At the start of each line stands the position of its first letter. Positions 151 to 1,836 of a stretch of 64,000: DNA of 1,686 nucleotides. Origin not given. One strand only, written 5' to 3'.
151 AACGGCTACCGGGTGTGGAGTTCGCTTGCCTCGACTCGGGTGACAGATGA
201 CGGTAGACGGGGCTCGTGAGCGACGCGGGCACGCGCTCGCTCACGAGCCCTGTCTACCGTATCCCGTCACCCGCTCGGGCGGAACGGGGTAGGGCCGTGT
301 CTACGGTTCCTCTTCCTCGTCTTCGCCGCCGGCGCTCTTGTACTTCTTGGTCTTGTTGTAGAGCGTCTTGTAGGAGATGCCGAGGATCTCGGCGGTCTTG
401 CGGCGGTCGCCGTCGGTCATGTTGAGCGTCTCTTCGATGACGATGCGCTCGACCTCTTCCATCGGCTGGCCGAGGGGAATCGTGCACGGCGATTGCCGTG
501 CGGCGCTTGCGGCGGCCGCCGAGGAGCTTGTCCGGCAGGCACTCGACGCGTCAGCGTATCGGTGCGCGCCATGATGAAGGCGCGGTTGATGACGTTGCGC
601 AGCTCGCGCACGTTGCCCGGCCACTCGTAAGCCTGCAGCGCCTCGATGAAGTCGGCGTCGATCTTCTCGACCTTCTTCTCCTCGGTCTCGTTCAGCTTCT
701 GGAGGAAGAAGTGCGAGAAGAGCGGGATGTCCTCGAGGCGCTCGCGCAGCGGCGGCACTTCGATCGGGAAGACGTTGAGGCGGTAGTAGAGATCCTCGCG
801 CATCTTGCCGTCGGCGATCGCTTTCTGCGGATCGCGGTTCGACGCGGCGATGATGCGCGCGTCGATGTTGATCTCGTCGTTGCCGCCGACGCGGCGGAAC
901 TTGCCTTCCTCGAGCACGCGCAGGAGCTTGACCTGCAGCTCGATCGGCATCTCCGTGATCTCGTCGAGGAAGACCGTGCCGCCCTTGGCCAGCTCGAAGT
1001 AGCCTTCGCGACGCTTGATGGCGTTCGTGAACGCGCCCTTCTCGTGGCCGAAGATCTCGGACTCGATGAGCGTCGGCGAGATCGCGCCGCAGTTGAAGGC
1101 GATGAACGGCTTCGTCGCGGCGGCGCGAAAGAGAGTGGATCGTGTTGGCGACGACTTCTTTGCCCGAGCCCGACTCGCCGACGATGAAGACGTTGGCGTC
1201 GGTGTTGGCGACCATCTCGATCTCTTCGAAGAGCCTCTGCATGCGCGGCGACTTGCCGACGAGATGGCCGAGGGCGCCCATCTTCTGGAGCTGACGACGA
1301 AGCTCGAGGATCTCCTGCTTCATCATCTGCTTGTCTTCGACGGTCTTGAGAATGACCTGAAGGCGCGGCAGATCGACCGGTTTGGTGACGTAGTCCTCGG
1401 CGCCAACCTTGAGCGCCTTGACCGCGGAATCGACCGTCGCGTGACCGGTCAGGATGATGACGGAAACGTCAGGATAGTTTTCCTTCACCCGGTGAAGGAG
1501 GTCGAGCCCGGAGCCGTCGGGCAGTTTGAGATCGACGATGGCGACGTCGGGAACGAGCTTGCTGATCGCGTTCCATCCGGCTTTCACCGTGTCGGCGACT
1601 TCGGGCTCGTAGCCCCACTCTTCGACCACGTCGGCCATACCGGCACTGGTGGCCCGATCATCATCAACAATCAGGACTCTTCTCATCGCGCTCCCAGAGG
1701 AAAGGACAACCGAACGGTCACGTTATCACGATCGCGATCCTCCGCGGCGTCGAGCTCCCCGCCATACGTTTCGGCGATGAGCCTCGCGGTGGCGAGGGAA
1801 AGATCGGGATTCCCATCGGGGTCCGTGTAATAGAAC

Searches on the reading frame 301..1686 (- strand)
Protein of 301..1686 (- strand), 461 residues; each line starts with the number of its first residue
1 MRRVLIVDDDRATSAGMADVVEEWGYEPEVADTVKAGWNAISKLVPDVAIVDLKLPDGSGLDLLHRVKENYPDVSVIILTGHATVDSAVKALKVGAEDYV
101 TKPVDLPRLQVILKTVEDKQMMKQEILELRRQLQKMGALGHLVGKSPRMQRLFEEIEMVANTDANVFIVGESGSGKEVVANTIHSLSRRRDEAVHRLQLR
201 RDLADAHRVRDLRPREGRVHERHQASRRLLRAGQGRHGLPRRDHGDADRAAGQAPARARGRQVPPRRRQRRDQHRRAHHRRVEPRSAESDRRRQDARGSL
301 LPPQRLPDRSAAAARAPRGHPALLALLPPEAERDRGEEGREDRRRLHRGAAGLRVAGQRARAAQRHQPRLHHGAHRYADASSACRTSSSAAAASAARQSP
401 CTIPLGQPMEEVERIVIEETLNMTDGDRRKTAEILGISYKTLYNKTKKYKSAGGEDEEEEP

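Call 30: search_protein_families(library=ncbifam, proteins=[window:301-1686:-], max_evalue=1e-10)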
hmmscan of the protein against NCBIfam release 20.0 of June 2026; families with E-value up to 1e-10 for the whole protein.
window:301-1686:- (461 aa): 57 families (the best 25 are shown)
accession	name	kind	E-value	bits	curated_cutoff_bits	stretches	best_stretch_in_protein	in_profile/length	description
NF008469.0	PRK11361.1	equivalog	1.1e-45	156.2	714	1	2-191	5-194/461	acetoacetate metabolism transcriptional regulator AtoC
TIGR01818.1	ntrC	equivalog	1.7e-43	149.1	558.6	1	4-192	1-186/463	nitrogen regulation protein NR(I)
NF041946.1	LuxO_transreg_Vib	equivalog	1e-41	143.2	800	1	27-193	22-186/463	quorum-sensing sigma-54 dependent transcriptional regulator LuxO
TIGR02915.1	PEP_resp_reg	equivalog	2.1e-40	138.9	502.6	1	4-193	1-192/445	PEP-CTERM-box response regulator transcription factor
NF051870.1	NAssimRespRegNtrX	equivalog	2.3e-39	135.6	600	1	2-193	2-192/452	nitrogen assimilation response regulator NtrX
NF007689.0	PRK10365.1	equivalog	1.2e-38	133.1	760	1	4-195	8-194/441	sigma-54-dependent response regulator transcription factor ZraR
NF047793.1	ResRegPgtA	equivalog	2.3e-37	128.8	650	1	3-199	7-199/414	two-component system response regulator PgtA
NF008176.1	PRK10923.1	equivalog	9.5e-32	110.2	620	1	3-194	5-192/469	nitrogen regulation protein NR(I)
NF049963.1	RespRegFlgRCampy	domain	1.1e-27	97.1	750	1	6-191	5-185/429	fla regulon two-component system response regulator FlgR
NF033791.1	ActR_PrrA_rreg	equivalog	8.1e-27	94.3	250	1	3-121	3-121/173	ActR/PrrA/RegA family redox response regulator transcription factor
NF011695.0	PRK15115.1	equivalog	1.5e-26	93.2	763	1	3-193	8-188/445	two-component system response regulator GlrR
NF050807.1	TransRegFlbDCaul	equivalog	1.2e-23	83.7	750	1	45-193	45-171/454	sigma-54-dependent transcriptional regulator FlbD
NF006900.1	PRK09390.1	equivalog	1.1e-19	70.8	255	1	3-119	6-122/203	response regulator FixJ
NF045505.1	RR_RssB_Pseudo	equivalog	1.1e-19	70.7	700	1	3-134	7-139/394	two-component system response regulator RssB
NF041552.1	TF_PrdR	equivalog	1.4e-19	69.9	795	1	113-192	244-319/577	sigma-54 dependent transcriptional regulator PrdR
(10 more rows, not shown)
